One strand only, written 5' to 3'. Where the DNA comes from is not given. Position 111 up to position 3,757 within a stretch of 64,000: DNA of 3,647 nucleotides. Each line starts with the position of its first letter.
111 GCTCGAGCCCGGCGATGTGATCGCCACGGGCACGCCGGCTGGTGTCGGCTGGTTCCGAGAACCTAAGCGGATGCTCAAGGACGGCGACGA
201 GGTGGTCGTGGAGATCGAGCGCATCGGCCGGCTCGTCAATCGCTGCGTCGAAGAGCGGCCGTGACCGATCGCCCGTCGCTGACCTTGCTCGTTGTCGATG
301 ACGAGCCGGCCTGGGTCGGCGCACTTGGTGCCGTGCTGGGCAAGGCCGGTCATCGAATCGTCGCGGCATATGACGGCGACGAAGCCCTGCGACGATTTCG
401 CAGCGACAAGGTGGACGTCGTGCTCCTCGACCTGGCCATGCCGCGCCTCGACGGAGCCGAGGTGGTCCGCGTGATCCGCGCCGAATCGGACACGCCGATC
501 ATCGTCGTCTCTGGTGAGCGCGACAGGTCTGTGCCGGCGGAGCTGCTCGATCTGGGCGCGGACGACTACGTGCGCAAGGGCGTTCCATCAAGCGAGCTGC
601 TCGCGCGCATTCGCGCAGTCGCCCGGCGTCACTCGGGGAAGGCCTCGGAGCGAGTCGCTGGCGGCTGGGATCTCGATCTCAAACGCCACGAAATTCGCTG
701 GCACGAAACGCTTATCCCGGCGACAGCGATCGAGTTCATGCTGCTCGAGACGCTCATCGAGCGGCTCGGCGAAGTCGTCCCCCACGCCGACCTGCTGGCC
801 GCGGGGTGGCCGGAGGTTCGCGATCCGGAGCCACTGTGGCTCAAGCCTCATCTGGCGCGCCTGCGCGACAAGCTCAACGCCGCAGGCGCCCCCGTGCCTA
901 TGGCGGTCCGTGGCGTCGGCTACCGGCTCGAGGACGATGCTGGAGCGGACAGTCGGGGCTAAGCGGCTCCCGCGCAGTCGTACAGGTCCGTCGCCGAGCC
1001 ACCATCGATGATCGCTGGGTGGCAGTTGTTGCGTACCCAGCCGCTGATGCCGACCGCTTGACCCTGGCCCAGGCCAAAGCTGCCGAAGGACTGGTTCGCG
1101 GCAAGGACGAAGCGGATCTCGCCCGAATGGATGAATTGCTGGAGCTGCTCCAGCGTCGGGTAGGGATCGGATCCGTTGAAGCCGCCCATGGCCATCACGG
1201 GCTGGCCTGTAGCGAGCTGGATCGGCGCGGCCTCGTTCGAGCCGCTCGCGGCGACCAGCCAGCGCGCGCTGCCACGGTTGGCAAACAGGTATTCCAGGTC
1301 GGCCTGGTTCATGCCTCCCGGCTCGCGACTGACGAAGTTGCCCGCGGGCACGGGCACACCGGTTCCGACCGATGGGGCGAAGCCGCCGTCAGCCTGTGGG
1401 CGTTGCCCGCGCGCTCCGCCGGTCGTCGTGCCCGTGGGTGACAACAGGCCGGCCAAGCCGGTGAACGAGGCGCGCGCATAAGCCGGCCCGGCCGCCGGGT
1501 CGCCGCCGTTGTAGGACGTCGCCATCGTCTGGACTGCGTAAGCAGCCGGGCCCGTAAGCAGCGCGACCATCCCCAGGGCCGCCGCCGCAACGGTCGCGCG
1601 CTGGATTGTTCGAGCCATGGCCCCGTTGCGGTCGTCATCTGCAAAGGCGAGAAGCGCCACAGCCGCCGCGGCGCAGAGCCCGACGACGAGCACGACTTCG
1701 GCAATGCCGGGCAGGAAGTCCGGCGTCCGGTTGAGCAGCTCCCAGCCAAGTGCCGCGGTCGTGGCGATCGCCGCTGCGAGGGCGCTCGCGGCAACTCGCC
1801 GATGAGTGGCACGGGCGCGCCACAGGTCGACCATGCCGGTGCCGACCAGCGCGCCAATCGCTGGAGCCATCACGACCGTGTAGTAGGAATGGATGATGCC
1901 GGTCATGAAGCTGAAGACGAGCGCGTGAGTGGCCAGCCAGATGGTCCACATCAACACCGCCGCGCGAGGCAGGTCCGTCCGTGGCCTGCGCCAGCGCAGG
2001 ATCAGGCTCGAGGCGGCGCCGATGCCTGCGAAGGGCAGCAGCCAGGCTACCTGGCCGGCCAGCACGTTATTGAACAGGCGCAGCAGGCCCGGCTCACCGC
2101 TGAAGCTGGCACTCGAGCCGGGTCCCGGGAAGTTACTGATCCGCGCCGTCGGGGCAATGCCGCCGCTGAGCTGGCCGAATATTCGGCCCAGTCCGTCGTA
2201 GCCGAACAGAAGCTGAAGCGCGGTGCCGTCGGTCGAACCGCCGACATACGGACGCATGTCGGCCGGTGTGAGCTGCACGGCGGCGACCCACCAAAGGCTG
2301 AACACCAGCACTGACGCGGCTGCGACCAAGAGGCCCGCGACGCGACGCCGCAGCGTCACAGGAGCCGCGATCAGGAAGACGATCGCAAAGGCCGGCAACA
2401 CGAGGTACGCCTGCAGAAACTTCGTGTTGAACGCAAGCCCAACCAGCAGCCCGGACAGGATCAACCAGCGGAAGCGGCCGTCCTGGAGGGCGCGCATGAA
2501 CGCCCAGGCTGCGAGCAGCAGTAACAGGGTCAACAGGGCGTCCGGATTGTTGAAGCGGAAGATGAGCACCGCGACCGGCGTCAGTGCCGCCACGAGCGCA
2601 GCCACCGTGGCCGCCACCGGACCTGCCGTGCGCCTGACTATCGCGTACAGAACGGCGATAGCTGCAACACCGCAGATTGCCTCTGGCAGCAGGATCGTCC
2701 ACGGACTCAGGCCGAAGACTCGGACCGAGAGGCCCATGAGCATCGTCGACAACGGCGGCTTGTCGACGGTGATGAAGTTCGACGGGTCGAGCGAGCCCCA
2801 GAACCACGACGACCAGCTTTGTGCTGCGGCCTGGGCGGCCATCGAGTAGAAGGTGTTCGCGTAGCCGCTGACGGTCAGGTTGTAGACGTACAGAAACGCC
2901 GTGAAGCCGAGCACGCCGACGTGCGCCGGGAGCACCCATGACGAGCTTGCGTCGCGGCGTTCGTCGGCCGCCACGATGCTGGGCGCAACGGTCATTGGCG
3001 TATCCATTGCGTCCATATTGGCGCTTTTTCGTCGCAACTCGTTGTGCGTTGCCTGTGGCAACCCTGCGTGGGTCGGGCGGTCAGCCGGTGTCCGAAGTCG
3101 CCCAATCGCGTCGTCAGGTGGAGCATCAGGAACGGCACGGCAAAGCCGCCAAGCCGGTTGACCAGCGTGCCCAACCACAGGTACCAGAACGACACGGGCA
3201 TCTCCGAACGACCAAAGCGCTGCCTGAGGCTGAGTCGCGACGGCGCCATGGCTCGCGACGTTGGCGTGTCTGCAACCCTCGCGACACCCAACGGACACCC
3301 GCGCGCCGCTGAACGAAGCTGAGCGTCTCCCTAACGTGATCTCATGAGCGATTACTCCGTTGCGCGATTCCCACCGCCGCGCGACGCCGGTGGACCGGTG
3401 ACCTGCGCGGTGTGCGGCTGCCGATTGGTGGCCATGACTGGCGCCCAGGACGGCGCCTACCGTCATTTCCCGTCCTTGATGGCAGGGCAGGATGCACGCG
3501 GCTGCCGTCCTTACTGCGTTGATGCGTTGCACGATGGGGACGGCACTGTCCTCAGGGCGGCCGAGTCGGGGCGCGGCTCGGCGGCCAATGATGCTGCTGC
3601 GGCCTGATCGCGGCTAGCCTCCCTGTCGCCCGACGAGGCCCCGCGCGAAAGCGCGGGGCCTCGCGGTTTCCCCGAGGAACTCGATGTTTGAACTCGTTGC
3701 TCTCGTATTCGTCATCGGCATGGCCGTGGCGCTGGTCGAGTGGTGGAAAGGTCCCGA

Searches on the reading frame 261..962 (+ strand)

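Call 63: search_protein_families(library=pfam, proteins=[window:261-962:+], max_evalue=0.001)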
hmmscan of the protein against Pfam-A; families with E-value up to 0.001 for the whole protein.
window:261-962:+ (233 aa): 2 families
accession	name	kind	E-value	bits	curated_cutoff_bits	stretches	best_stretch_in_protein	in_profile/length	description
PF00072.30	Response_reg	-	6e-26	91.2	30.2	1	10-118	2-111/111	Response regulator receiver domain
PF00486.34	Trans_reg_C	-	5.8e-11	42.7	26.2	1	152-223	4-77/77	Transcriptional regulatory protein, C terminal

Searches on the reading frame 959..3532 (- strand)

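Call 63: search_protein_families(library=pfam, proteins=[window:959-3532:-], max_evalue=0.001)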
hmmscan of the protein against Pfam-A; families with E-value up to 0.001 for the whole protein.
window:959-3532:- (857 aa): 2 families
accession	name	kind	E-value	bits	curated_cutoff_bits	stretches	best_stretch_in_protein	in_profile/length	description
PF13231.12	PMT_2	-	1.2e-33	117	26.1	1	257-415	1-160/160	Dolichyl-phosphate-mannose-protein mannosyltransferase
PF24878.1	YkcB_C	-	2.4e-28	98.3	27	1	747-836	3-85/85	Putative mannosyltransferase YkcB-like, C-terminal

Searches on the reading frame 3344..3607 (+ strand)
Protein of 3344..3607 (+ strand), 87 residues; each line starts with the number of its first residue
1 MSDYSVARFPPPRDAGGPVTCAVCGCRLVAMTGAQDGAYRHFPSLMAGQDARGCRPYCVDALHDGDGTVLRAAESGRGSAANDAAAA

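Call 3: search_protein_families(library=ncbifam, proteins=[window:3344-3607:+], max_evalue=1)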
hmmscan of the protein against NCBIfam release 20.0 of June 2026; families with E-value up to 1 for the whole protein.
window:3344-3607:+ (87 aa): 1 family
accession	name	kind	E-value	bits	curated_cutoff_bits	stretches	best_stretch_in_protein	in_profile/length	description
NF001629.0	PRK00415.1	equivalog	0.019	14.5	70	1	17-35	32-50/62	30S ribosomal protein S27e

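Call 4: search_protein_families(library=pfam, proteins=[window:3344-3607:+], max_evalue=1)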
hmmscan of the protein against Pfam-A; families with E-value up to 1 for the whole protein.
window:3344-3607:+ (87 aa): 1 family
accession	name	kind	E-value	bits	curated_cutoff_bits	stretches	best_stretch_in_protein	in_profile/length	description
PF25165.1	DUF7828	-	0.12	12.5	25.7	1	14-46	23-57/87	Domain of unknown function (DUF7828)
